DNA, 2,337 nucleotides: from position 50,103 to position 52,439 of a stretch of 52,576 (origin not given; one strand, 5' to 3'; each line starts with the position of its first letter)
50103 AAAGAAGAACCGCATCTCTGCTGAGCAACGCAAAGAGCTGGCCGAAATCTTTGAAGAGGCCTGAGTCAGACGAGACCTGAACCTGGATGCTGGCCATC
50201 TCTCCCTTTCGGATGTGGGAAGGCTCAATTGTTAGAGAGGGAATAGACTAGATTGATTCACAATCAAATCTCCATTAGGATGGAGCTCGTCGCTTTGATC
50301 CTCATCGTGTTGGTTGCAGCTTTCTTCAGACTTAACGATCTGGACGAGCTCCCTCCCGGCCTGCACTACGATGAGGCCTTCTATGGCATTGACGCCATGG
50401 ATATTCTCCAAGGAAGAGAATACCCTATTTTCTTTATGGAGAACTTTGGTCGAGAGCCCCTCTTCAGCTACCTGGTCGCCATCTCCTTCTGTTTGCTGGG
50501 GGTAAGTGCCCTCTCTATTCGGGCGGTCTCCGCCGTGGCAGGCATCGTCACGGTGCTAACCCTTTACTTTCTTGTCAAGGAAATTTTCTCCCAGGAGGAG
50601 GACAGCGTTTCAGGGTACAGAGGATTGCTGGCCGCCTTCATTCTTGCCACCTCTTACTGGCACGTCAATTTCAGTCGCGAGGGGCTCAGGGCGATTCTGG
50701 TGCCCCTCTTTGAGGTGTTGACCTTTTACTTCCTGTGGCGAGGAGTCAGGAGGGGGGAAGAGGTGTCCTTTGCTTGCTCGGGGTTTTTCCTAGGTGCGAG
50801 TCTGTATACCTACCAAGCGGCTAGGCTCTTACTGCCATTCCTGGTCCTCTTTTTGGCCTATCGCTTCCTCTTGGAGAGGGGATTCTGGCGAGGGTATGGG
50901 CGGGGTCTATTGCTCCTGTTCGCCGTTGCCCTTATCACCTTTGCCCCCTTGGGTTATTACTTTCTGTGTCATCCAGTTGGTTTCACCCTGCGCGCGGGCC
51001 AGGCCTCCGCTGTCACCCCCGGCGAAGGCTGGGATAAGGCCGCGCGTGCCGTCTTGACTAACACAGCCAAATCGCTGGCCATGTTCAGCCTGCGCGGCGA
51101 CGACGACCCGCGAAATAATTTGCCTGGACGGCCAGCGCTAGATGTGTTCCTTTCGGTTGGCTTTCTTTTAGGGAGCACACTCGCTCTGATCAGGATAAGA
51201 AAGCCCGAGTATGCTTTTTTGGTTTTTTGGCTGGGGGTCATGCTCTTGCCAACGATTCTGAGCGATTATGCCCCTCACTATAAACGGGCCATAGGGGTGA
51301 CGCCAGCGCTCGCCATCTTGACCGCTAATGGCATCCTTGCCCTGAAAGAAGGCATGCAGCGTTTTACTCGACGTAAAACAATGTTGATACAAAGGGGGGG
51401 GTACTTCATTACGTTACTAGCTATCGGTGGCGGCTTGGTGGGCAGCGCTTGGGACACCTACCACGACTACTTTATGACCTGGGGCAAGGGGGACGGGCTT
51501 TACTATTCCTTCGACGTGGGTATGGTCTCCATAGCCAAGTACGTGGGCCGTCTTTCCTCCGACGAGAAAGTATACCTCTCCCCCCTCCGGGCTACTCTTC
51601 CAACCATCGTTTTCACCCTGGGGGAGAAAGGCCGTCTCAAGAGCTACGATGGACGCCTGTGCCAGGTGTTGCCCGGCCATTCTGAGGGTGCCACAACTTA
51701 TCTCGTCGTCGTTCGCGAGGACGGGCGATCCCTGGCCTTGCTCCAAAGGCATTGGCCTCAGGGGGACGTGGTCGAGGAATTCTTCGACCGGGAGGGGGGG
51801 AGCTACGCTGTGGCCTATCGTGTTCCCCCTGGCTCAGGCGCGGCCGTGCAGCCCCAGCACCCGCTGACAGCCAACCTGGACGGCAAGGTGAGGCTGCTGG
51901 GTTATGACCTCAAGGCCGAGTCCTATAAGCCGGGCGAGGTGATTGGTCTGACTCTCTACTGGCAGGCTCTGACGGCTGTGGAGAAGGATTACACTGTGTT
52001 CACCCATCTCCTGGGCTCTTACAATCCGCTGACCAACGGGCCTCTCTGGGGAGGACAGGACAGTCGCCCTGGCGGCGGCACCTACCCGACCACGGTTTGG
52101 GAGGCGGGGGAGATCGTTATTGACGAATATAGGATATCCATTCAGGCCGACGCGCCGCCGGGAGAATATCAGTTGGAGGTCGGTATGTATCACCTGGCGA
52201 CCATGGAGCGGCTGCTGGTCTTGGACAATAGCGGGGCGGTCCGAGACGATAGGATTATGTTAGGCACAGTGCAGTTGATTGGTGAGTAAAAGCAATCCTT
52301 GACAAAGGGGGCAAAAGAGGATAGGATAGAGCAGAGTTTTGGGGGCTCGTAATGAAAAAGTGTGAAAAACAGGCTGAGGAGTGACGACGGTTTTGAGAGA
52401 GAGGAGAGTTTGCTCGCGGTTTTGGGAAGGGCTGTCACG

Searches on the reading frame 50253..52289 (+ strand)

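Call 73: search_protein_families(library=pfam, proteins=[window:50253-52289:+], max_evalue=0.00001)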
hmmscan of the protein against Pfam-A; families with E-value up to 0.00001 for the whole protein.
window:50253-52289:+ (678 aa): 1 family
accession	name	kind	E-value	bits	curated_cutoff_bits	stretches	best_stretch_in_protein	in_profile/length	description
PF13231.12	PMT_2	-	5.9e-15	56.3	26.1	1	69-235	4-159/160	Dolichyl-phosphate-mannose-protein mannosyltransferase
